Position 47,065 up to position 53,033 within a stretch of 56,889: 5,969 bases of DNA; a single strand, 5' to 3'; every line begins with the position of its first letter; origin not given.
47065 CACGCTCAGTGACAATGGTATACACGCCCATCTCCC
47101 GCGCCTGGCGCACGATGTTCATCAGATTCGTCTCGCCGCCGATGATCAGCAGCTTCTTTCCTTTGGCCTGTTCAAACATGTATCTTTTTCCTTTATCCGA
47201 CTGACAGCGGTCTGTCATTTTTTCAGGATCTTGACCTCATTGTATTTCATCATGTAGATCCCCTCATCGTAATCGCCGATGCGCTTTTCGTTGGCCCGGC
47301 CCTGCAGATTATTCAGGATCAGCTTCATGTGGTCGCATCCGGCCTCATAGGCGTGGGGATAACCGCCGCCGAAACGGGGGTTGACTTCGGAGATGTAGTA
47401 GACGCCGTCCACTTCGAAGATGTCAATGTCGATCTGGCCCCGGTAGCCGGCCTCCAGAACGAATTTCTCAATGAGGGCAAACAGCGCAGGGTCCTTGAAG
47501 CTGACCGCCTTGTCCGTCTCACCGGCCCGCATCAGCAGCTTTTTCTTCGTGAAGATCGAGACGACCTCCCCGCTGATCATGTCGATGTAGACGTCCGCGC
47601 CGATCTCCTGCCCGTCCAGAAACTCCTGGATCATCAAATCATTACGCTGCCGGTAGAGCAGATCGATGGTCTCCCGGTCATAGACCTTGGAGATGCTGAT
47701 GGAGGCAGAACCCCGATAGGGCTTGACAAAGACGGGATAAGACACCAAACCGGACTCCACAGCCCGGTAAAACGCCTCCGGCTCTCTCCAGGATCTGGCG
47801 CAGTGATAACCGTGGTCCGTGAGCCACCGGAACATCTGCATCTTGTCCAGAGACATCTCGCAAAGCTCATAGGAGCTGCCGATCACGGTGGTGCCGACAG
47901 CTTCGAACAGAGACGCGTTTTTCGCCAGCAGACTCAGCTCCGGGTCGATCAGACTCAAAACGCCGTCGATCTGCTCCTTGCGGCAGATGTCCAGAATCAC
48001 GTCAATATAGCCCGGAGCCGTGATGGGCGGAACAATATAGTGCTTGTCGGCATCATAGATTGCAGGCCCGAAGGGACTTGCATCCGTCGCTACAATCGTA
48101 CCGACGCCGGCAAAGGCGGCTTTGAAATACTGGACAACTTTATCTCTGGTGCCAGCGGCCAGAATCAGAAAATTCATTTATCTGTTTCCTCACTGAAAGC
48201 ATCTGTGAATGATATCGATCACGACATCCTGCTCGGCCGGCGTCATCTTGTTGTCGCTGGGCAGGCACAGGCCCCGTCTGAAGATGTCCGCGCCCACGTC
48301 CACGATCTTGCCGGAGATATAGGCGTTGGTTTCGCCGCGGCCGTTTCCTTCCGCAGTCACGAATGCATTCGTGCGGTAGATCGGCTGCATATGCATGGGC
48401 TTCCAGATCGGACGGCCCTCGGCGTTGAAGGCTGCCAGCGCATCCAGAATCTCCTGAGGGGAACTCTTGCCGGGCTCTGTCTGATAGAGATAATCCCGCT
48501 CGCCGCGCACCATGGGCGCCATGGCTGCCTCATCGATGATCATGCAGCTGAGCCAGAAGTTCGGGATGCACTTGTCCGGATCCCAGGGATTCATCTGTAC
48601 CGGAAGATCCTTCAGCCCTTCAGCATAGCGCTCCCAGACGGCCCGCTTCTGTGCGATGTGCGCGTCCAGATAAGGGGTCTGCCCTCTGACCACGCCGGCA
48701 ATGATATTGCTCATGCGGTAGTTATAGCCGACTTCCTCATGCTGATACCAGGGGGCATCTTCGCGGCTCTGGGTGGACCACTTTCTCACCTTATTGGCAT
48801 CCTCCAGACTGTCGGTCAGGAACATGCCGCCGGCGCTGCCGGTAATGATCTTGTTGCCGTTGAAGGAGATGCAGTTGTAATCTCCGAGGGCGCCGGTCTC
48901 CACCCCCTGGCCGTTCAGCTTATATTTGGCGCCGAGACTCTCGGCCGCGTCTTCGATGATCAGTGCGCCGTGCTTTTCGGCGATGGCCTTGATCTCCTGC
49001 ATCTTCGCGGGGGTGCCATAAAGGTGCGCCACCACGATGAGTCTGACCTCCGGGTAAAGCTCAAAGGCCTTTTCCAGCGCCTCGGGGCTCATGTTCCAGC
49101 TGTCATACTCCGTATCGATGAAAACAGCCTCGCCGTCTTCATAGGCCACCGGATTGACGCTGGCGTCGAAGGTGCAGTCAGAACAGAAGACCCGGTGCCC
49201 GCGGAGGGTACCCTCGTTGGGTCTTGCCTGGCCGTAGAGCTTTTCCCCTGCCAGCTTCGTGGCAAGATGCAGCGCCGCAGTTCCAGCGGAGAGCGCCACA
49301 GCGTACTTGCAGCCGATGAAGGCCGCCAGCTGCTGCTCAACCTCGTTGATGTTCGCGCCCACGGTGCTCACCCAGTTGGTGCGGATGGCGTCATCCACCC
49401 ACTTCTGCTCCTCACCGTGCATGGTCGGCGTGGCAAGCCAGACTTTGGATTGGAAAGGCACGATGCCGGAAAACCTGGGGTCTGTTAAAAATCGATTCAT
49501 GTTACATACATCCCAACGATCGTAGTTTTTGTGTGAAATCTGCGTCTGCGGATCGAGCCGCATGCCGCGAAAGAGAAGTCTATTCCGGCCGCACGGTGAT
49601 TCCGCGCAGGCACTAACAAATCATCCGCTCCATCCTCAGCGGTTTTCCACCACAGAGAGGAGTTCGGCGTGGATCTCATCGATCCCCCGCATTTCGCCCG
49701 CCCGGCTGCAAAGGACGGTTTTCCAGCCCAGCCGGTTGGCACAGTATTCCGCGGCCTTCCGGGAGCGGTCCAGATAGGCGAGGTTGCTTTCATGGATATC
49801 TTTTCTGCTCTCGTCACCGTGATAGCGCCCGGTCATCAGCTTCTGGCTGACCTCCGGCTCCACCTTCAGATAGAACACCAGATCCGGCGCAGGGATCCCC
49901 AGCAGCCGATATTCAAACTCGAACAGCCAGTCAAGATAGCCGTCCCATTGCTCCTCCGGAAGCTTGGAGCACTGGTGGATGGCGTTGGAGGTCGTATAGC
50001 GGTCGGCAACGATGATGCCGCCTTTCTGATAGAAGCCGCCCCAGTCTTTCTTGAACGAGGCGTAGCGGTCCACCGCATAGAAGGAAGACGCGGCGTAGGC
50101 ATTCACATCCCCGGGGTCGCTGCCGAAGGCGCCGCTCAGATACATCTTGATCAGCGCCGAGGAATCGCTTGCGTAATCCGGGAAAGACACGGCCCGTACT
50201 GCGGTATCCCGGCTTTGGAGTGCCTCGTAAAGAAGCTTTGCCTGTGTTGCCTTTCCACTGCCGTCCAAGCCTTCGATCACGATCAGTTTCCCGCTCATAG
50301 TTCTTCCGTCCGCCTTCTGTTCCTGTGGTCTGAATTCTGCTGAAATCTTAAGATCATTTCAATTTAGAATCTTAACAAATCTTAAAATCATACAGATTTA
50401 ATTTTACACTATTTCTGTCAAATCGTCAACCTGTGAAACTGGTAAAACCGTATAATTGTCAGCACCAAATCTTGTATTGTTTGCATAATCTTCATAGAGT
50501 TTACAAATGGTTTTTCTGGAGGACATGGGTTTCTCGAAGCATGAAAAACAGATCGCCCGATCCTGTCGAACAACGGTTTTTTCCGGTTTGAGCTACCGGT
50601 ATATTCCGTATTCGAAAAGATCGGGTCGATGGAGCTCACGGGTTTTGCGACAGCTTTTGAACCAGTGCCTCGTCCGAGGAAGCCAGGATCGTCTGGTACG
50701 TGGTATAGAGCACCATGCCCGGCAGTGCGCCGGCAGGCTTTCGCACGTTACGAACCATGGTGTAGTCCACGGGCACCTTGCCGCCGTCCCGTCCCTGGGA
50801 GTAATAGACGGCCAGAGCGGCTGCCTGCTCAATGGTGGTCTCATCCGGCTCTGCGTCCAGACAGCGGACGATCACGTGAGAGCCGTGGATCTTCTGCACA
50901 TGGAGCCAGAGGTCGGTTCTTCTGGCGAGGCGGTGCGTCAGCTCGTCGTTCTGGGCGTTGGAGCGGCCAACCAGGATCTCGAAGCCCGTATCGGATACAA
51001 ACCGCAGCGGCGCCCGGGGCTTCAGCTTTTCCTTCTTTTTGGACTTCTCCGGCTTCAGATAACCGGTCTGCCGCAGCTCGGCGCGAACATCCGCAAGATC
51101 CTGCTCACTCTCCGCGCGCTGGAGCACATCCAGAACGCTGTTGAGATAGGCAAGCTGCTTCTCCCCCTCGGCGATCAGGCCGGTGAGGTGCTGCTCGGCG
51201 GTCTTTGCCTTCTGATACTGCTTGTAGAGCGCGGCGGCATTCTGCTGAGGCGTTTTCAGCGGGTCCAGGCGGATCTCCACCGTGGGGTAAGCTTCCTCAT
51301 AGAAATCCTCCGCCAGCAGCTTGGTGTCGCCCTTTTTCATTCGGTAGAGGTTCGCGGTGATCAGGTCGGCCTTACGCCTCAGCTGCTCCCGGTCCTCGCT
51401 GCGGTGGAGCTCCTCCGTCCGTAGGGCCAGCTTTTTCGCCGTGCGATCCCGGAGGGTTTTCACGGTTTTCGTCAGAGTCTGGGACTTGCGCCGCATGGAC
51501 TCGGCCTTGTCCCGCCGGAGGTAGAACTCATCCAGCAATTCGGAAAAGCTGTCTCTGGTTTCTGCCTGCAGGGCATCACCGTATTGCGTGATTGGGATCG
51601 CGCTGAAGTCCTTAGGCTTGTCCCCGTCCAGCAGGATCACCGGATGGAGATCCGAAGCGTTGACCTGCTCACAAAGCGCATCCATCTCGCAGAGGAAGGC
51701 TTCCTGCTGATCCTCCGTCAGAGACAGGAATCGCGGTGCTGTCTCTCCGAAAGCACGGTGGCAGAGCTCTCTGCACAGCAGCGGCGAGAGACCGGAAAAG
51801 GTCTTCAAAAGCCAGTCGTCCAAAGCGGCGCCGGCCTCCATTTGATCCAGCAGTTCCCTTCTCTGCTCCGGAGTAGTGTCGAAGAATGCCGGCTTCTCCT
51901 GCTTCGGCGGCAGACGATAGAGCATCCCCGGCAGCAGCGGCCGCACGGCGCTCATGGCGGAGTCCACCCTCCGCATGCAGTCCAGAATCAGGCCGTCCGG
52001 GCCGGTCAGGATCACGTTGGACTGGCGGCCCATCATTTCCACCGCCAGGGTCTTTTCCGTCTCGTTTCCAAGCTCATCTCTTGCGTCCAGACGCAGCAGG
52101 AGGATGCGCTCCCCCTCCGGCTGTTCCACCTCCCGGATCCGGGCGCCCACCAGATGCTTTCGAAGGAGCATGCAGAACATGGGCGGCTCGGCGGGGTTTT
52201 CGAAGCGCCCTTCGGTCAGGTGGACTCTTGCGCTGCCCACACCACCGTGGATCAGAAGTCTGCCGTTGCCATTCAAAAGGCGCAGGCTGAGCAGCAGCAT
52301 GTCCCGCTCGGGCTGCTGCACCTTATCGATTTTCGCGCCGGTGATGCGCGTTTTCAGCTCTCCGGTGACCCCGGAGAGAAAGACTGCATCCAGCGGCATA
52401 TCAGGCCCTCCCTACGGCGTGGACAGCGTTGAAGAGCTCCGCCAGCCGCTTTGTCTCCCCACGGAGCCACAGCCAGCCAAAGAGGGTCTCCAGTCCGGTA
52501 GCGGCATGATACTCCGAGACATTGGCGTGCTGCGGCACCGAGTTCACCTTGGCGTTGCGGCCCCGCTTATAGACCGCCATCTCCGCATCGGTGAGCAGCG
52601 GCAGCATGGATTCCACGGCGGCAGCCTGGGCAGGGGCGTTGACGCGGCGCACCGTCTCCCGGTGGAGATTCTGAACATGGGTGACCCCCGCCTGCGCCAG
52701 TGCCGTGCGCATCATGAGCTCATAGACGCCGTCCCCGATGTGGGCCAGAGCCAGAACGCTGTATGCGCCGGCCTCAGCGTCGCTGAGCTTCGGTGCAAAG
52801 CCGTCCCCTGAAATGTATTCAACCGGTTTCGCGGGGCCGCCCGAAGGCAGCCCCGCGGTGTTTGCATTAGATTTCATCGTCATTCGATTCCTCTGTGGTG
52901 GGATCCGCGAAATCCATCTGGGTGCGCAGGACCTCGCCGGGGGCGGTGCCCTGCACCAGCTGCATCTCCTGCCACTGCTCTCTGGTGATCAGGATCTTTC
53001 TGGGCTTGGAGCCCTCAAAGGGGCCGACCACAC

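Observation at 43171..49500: Wzx/Wzy-type assembly genes with an initiating transferase but no Leloir glycosyltransferase; two ATP-grasp ligases sit between the PGT and the aminotransferase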

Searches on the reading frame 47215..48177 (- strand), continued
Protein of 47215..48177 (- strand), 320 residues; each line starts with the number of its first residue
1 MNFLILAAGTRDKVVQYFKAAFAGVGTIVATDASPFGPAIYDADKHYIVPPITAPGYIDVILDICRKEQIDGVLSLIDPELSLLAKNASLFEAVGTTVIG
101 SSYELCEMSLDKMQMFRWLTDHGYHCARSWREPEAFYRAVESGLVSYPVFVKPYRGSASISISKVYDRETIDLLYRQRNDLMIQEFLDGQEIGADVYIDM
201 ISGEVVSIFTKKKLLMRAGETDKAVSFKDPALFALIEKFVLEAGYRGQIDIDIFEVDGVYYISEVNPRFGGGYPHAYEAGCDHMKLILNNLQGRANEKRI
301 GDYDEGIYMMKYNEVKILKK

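Call 24: search_solved_structures(query=window:47215-48177:-, max_evalue=0.001)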
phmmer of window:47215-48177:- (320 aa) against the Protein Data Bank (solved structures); distinct sequences matched with E-value up to 0.001: 5.
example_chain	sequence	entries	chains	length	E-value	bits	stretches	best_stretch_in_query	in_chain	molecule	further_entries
2pn1_A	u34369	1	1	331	2.3e-86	293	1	3-318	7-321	Carbamoylphosphate synthase large subunit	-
4fu0_A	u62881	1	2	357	2.6e-07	33.3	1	55-205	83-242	D-alanine--D-alanine ligase 7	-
5k2m_A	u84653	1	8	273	1.2e-05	27.7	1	87-269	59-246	RimK-related lysine biosynthesis protein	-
3se7_A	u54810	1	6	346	8.4e-05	25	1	71-209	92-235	VanA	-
3vot_A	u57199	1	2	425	0.00022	23.7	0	59-290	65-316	L-amino acid ligase, BL00235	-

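Call 79: search_protein_families(library=pfam, proteins=[L003:1121-2143:+, L003:2140-3195:+, L003:3242-4597:+, L003:4643-6112:+, L003:6133-7182:+, L003:7225-8448:+], max_evalue=0.01)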
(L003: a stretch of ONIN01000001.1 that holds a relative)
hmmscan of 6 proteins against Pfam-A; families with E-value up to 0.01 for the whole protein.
L003:1121-2143:+ (340 aa): 3 families
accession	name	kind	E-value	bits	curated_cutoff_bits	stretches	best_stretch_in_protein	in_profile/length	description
PF00535.33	Glycos_transf_2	-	2.2e-40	138.8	23.3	1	21-184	1-164/168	Glycosyl transferase family 2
PF13641.12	Glyco_tranf_2_3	-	1.4e-13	51.9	27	1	20-128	3-117/230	Glycosyltransferase like family 2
PF10111.15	Glyco_tranf_2_2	-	1.6e-13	51.2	27.3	1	21-125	1-109/276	Glycosyltransferase like family 2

L003:2140-3195:+ (351 aa): 4 families
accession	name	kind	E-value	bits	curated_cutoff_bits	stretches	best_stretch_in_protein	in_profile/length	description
PF11380.13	Stealth_CR2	-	1.6e-45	154.2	39.4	1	47-148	1-104/108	Stealth protein CR2, conserved region 2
PF17101.10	Stealth_CR1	-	2.7e-14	53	27.2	1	14-38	2-26/29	Stealth protein CR1, conserved region 1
PF17103.10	Stealth_CR4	-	8.2e-08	32.5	27.4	1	308-350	2-44/55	Stealth protein CR4, conserved region 4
PF17102.10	Stealth_CR3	-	6.9e-05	23.1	24.2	1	232-276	2-45/49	Stealth protein CR3, conserved region 3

L003:3242-4597:+ (451 aa): 0 families

L003:4643-6112:+ (489 aa): 2 families
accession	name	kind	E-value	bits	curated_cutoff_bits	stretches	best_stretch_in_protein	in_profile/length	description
PF01943.22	Polysacc_synt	-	3e-30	106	28.2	1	8-273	2-273/274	Polysaccharide biosynthesis protein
PF13440.11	Polysacc_synt_3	-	4.8e-09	36.3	23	1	177-325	147-291/293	Polysaccharide biosynthesis protein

L003:6133-7182:+ (349 aa): 1 family
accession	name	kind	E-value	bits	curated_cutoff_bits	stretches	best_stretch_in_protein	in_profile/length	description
PF01757.29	Acyl_transf_3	-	3.7e-23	82.5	31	1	17-331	2-320/326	Acyltransferase domain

L003:7225-8448:+ (407 aa): 9 families
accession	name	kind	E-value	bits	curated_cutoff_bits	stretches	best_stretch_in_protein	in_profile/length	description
PF03721.20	UDPG_MGDP_dh_N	-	2.3e-29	102.7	27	1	1-174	1-182/187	UDP-glucose/GDP-mannose dehydrogenase family, NAD binding domain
PF00984.24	UDPG_MGDP_dh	-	1.5e-28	99.2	25.4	1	209-298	2-93/94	UDP-glucose/GDP-mannose dehydrogenase family, central domain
PF03720.21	UDPG_MGDP_dh_C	-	8e-10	39.5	30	1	318-386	2-73/103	UDP-glucose/GDP-mannose dehydrogenase family, UDP binding domain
PF02737.24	3HCDH_N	-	0.00015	22.2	22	1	2-91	1-91/180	3-hydroxyacyl-CoA dehydrogenase, NAD binding domain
PF01210.29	NAD_Gly3P_dh_N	-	0.00026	21.4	23.1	1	2-89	1-80/158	NAD-dependent glycerol-3-phosphate dehydrogenase N-terminus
PF02558.23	ApbA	-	0.0013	18.8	22.2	1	3-88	1-76/150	Ketopantoate reductase PanE/ApbA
PF03807.23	F420_oxidored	-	0.0016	19.4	21.6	0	2-88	1-69/94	NADP oxidoreductase coenzyme F420-dependent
PF02254.24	TrkA_N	-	0.0028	18.4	23.8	0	3-39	1-38/116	TrkA-N domain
PF13610.12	DDE_Tnp_IS240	-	0.0088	16.6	27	0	34-108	27-101/139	DDE domain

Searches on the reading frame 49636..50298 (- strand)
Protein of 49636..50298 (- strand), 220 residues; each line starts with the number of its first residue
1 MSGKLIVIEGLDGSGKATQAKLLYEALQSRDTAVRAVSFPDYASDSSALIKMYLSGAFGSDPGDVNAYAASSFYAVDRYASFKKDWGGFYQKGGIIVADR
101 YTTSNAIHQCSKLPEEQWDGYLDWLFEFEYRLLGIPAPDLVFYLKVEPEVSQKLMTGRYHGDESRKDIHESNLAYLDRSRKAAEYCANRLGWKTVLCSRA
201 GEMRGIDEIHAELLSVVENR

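Call 3: search_protein_families(library=pfam, proteins=[window:49636-50298:-], max_evalue=0.01)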
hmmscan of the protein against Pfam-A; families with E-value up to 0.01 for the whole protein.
window:49636-50298:- (220 aa): 2 families
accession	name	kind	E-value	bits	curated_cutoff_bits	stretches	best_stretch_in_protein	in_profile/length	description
PF02223.23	Thymidylate_kin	-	2.5e-19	70.1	27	1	8-190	1-167/185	Thymidylate kinase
PF01712.25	dNK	-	2e-05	24.9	27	1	6-178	1-161/203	Deoxynucleoside kinase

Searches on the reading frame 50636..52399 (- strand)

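Call 3: search_protein_families(library=pfam, proteins=[window:50636-52399:-], max_evalue=0.01)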
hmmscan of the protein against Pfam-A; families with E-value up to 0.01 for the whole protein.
window:50636-52399:- (587 aa): 4 families
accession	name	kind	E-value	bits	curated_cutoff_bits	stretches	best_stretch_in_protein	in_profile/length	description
PF05833.16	NFACT_N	-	8e-133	444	31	1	4-458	1-453/456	NFACT N-terminal and middle domains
PF05670.18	NFACT-R_1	-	5.8e-13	49.8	29.8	1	466-557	4-98/112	NFACT protein RNA binding domain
PF18297.6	NFACT-R_2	-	4.5e-10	40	26.9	1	467-551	4-84/104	NFACT protein RNA binding domain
PF13618.11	Gluconate_2-dh3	-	0.0087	16.8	23.4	0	169-192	64-87/135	Gluconate 2-dehydrogenase subunit 3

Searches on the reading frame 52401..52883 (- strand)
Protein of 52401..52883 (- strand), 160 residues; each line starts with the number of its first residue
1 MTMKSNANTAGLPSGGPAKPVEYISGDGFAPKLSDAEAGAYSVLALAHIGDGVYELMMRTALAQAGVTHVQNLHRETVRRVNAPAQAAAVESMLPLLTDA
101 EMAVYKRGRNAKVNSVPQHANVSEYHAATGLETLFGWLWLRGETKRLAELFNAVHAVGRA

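Call 6: search_protein_families(library=pfam, proteins=[window:52401-52883:-], max_evalue=1)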
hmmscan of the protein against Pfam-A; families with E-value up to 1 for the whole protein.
window:52401-52883:- (160 aa): 1 family
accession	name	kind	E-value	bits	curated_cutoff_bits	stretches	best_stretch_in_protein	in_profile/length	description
PF00636.31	Ribonuclease_3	-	2.5e-17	63.9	27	1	45-142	2-101/102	Ribonuclease III domain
